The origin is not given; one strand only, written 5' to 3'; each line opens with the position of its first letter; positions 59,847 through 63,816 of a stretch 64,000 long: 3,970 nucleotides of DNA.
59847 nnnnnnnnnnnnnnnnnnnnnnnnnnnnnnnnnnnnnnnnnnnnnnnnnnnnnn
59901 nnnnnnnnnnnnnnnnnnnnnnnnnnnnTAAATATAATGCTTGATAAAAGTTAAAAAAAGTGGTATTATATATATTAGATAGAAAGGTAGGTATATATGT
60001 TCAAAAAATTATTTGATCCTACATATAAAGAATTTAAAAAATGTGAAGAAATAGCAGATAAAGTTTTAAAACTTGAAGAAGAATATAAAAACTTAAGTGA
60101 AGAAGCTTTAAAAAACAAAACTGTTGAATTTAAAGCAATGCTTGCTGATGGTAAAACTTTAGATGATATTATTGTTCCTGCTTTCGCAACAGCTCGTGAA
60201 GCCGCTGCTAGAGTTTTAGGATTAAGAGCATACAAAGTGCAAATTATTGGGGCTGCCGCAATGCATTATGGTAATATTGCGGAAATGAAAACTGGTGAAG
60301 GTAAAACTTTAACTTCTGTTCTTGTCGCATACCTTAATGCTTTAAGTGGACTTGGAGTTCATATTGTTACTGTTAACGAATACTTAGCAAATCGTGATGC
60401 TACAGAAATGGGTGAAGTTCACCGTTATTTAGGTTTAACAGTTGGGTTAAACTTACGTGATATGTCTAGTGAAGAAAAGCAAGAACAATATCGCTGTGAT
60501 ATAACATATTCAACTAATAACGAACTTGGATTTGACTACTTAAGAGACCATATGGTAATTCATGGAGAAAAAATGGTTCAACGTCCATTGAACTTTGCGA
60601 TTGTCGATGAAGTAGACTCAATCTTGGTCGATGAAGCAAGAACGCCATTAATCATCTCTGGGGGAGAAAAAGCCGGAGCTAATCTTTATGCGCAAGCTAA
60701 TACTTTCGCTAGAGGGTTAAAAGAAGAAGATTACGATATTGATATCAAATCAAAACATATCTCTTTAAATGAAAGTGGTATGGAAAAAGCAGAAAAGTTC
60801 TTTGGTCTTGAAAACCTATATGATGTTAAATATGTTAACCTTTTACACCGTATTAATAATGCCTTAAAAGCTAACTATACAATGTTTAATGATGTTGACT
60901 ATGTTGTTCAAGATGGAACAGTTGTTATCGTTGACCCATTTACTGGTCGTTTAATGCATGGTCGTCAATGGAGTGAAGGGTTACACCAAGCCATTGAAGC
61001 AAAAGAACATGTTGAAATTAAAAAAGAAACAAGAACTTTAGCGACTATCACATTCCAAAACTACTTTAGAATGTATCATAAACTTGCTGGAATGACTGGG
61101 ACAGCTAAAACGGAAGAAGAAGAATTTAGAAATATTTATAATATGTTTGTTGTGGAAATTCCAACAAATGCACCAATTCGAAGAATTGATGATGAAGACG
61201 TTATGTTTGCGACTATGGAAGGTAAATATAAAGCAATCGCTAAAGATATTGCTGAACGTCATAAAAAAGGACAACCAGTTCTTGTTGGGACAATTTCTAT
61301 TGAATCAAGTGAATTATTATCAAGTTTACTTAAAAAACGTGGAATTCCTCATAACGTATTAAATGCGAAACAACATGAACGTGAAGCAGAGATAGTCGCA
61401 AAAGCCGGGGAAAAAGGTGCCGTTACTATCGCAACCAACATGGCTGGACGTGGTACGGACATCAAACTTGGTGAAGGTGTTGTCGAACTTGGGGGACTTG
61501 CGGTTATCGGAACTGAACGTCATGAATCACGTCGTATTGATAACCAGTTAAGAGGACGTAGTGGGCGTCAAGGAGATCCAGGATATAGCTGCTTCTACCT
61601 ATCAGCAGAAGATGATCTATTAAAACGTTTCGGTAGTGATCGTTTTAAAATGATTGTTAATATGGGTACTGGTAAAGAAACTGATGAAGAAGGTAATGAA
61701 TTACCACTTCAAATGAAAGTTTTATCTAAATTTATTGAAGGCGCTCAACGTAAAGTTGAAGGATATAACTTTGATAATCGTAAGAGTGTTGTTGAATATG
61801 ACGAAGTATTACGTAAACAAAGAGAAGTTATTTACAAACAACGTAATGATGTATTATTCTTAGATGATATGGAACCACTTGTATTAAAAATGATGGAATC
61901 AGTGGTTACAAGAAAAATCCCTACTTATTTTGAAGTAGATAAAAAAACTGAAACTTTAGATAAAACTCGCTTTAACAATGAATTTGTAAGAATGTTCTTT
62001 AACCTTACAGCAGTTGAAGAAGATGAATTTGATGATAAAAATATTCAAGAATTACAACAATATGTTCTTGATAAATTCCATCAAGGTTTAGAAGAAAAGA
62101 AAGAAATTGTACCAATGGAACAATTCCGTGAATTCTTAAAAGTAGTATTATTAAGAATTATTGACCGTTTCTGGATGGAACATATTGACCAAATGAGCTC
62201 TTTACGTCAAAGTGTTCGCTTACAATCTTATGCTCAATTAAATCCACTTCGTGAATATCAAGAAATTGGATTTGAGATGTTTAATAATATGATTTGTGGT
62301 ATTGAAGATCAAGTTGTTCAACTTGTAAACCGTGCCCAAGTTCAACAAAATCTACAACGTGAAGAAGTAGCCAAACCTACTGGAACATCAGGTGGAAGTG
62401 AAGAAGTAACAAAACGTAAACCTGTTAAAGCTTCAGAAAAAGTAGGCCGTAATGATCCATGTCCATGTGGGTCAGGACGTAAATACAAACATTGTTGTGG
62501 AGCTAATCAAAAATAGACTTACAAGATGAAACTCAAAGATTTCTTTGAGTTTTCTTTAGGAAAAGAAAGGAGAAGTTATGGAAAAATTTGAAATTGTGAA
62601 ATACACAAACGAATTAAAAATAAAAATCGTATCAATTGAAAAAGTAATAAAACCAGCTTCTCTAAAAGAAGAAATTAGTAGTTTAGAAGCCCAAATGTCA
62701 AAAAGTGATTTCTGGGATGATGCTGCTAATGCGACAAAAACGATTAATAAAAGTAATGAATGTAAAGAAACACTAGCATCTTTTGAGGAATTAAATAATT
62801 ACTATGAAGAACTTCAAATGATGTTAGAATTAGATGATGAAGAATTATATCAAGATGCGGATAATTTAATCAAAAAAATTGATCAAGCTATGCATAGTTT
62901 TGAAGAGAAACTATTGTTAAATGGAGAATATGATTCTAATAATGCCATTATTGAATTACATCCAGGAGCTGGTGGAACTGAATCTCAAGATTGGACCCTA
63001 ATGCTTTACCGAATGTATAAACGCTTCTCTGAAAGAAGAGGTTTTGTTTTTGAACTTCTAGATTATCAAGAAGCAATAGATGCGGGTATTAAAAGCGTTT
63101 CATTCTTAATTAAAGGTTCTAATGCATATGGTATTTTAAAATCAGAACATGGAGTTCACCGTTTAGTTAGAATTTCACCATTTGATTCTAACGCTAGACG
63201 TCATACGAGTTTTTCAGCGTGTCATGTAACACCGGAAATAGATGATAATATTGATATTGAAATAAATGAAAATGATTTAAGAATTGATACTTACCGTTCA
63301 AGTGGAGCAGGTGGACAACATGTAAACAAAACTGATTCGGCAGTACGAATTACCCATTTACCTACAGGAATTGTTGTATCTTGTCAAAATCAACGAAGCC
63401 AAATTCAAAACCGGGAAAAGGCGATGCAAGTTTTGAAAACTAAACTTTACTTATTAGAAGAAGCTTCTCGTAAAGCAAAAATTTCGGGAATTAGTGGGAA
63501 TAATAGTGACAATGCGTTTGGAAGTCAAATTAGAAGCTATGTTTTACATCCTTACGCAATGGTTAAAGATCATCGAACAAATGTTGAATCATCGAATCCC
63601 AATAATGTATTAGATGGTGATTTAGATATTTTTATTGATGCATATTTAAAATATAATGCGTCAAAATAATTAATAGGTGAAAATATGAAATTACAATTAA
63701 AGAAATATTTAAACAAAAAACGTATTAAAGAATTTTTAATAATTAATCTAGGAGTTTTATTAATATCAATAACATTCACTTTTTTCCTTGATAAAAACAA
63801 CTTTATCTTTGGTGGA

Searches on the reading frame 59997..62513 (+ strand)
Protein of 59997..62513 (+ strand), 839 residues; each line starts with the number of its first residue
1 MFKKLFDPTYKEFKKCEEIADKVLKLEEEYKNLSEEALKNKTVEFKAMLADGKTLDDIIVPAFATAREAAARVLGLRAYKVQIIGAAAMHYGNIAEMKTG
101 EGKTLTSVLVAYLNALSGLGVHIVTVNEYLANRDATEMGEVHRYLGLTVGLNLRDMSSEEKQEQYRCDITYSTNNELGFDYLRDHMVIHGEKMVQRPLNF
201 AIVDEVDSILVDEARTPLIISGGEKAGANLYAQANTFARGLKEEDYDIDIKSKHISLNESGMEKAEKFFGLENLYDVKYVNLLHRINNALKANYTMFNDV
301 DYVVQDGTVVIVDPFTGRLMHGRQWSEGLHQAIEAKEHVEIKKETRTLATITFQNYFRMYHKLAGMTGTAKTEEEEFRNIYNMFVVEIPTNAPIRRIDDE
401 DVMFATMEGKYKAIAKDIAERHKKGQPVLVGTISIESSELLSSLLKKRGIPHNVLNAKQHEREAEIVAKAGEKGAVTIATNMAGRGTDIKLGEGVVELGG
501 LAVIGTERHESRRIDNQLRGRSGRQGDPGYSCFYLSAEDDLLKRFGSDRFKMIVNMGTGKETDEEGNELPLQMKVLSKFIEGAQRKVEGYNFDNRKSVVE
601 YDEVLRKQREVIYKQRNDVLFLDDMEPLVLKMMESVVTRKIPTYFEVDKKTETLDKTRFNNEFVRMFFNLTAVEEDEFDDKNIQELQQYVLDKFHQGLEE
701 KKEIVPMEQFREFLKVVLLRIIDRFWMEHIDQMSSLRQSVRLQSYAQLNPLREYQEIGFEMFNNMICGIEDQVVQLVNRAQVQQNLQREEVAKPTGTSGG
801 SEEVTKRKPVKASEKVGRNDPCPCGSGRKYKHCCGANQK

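Call 47: find_homologous_proteins(query=window:59997-62513:+, max_evalue=1e-50)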
Query window:59997-62513:+ (839 aa): 8000 proteins with E <= 1e-50 among 8000 candidates; the best 120 are listed.
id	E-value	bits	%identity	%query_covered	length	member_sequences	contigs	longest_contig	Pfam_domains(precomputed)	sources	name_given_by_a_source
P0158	0.0e+0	1881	100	100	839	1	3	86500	PF07517.21,PF00270.36,PF07516.19,PF21090.4,PF02810.22,PF01043.27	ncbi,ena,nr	ncbi:MAG: preprotein translocase subunit SecA [Bacilli bacterium]|nr:preprotein translocase subunit 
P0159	0.0e+0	1754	93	100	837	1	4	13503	PF07517.21,PF07516.19,PF21090.4,PF02810.22,PF00271.38,PF01043.27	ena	-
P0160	0.0e+0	1750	92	100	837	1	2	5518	PF07517.21,PF00270.36,PF07516.19,PF21090.4,PF02810.22,PF00271.38,PF01043.27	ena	-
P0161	0.0e+0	1748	92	100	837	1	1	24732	PF07517.21,PF07516.19,PF21090.4,PF02810.22,PF01043.27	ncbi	-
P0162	0.0e+0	1747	92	100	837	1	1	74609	PF07517.21,PF00270.36,PF07516.19,PF21090.4,PF02810.22,PF00271.38,PF01043.27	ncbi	-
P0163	0.0e+0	1744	92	100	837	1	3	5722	PF07517.21,PF00270.36,PF07516.19,PF21090.4,PF02810.22,PF00271.38,PF01043.27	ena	-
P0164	0.0e+0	1744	92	100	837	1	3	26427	PF07517.21,PF00270.36,PF07516.19,PF21090.4,PF02810.22,PF00271.38,PF01043.27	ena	-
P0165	0.0e+0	1743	91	100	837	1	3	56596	PF07517.21,PF00270.36,PF07516.19,PF21090.4,PF02810.22,PF00271.38,PF01043.27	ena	-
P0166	0.0e+0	1741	91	100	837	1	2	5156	PF07517.21,PF00270.36,PF07516.19,PF21090.4,PF02810.22,PF00271.38,PF01043.27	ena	-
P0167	0.0e+0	1737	91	100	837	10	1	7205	PF07517.21,PF00270.36,PF07516.19,PF21090.4,PF02810.22,PF01043.27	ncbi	-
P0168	0.0e+0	1736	91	100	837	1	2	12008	PF07517.21,PF00270.36,PF07516.19,PF21090.4,PF02810.22,PF00271.38,PF01043.27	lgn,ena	-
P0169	0.0e+0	1721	91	100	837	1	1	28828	PF07517.21,PF07516.19,PF21090.4,PF02810.22,PF01043.27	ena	-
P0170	0.0e+0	1690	88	100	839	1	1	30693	PF07517.21,PF07516.19,PF21090.4,PF02810.22,PF01043.27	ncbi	-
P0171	0.0e+0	1675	88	100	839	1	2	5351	PF07517.21,PF00270.36,PF07516.19,PF21090.4,PF02810.22,PF01043.27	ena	-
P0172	0.0e+0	1668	88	100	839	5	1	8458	PF07517.21,PF00270.36,PF07516.19,PF21090.4,PF02810.22,PF01043.27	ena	-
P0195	0.0e+0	1453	77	100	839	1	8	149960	PF07517.21,PF07516.19,PF21090.4,PF02810.22,PF00271.38,PF01043.27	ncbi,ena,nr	ncbi:MAG: preprotein translocase subunit SecA [Bacilli bacterium]|nr:preprotein translocase subunit 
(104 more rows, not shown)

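Call 72: find_encoding_contigs(protein=P0195, flank=10000, max_places=1)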
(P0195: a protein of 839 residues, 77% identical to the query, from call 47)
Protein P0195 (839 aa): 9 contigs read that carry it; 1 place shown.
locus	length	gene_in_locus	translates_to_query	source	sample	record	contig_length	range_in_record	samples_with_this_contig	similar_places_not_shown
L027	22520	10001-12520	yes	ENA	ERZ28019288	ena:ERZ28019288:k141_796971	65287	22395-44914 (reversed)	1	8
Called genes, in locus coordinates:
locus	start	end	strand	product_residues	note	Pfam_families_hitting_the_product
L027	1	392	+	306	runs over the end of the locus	-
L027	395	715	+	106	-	PF12643:MazG-like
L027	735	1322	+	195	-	-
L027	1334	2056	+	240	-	PF00657:Lipase_GDSL, PF13472:Lipase_GDSL_2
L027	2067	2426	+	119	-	PF01325:Fe_dep_repress (weak), PF02742:Fe_dep_repr_C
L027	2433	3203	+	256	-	-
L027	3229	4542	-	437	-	PF02040:ArsB, PF03600:CitMHS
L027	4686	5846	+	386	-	PF01306:LacY_symp, PF03825:Nuc_H_symport, PF07690:MFS_1, PF12832:MFS_1_like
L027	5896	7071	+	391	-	PF11187:Mbeg1-like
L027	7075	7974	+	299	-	PF02016:Peptidase_S66, PF17676:Peptidase_S66C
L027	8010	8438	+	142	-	PF02502:LacAB_rpiB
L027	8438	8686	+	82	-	-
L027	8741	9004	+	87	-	-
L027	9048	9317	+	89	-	PF06949:DUF1292 (weak)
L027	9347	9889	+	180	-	PF02482:Ribosomal_S30AE, PF16321:Ribosom_S30AE_C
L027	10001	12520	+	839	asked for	PF07517:SecA_DEAD, PF01043:SecA_PP_bind, PF21090:P-loop_SecA, PF00271:Helicase_C (faint), PF21090:P-loop_SecA, PF07516:SecA_SW, PF02810:SEC-C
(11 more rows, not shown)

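Call 73: find_encoding_contigs(protein=P0162, flank=10000, max_places=1)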
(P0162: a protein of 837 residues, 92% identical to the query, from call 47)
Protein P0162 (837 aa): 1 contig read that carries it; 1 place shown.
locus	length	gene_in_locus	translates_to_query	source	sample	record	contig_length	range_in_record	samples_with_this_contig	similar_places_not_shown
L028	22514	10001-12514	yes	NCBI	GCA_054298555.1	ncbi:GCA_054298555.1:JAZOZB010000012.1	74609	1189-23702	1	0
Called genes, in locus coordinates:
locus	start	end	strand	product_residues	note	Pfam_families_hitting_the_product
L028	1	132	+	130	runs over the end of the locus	-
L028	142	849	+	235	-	PF00119:ATP-synt_A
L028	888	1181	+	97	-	PF00137:ATP-synt_C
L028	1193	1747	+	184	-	PF00430:ATP-synt_B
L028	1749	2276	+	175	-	PF00213:OSCP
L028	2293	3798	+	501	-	PF02874:ATP-synt_ab_N, PF00006:ATP-synt_ab, PF00306:ATP-synt_ab_C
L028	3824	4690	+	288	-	PF00231:ATP-synt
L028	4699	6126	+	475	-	PF02874:ATP-synt_ab_N, PF00006:ATP-synt_ab, PF22919:ATP-synt_VA_C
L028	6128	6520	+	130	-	PF02823:ATP-synt_DE_N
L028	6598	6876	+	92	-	-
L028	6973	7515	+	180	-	PF02482:Ribosomal_S30AE, PF16321:Ribosom_S30AE_C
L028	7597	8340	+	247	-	PF00149:Metallophos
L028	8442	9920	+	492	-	PF02368:Big_2 (faint)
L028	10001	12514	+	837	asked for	PF07517:SecA_DEAD, PF00270:DEAD (faint), PF01043:SecA_PP_bind, PF21090:P-loop_SecA, PF00271:Helicase_C (faint), PF21090:P-loop_SecA, PF07516:SecA_SW, PF02810:SEC-C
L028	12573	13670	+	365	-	PF03462:PCRF, PF00472:RF-1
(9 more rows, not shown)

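Call 82: find_encoding_contigs(protein=P0158, flank=1000, max_places=10)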
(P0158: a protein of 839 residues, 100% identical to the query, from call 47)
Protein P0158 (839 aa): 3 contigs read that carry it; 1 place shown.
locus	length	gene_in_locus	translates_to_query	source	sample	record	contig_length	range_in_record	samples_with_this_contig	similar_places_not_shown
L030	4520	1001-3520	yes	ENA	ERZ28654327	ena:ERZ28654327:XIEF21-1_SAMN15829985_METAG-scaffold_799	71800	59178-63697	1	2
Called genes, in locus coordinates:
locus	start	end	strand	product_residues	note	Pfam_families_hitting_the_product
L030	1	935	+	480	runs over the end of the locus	-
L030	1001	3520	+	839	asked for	PF07517:SecA_DEAD, PF00270:DEAD (weak), PF01043:SecA_PP_bind, PF21090:P-loop_SecA, PF07516:SecA_SW, PF02810:SEC-C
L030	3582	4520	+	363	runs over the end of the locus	PF03462:PCRF, PF00472:RF-1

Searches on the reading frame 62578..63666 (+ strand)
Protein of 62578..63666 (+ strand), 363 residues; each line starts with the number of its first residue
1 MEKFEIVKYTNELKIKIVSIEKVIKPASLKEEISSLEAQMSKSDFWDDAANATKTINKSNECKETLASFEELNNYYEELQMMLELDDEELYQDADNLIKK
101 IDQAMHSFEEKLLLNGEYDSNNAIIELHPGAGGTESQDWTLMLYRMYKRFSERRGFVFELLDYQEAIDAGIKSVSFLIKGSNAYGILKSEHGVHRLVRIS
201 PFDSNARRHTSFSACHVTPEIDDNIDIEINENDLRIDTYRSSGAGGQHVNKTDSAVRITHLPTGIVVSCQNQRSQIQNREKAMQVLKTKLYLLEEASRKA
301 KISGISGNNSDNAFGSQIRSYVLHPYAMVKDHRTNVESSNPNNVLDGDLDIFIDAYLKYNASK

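Call 34: find_encoding_contigs(protein=window:62578-63666:+, flank=10000, max_places=3)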
Protein window:62578-63666:+ (363 aa): 6 contigs read that carry it; 3 places shown.
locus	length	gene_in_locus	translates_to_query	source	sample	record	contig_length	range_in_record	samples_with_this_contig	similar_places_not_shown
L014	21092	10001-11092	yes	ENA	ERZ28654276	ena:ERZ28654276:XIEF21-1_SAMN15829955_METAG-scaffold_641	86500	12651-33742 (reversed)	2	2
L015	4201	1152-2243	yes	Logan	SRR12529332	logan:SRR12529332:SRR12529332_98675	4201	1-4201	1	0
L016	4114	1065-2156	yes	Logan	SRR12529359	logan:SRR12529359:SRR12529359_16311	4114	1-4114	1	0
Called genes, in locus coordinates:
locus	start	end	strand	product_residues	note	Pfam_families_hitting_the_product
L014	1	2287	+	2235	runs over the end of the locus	PF13306:LRR_5 (weak), PF13855:LRR_8 (faint), PF12799:LRR_4 (faint), PF13306:LRR_5, PF23952:LRR_EndoS (faint), PF13306:LRR_5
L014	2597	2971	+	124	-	PF01325:Fe_dep_repress, PF02742:Fe_dep_repr_C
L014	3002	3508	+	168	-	PF00293:NUDIX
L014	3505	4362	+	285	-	PF12541:DUF3737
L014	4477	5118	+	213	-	-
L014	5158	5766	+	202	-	-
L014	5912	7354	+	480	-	-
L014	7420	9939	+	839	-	PF07517:SecA_DEAD, PF00270:DEAD (weak), PF01043:SecA_PP_bind, PF21090:P-loop_SecA, PF07516:SecA_SW, PF02810:SEC-C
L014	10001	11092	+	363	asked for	PF03462:PCRF, PF00472:RF-1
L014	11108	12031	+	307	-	PF02588:YitT_membrane, PF10035:DUF2179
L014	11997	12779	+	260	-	PF21982:RecX_HTH1, PF02631:RecX_HTH2 (faint), PF21981:RecX_HTH3 (faint)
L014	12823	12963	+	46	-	-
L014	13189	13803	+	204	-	PF12822:ECF_trnsprt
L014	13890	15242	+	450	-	PF02812:ELFV_dehydrog_N, PF00208:ELFV_dehydrog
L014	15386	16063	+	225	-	PF13151:DUF3990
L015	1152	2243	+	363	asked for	PF03462:PCRF, PF00472:RF-1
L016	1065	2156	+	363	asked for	PF03462:PCRF, PF00472:RF-1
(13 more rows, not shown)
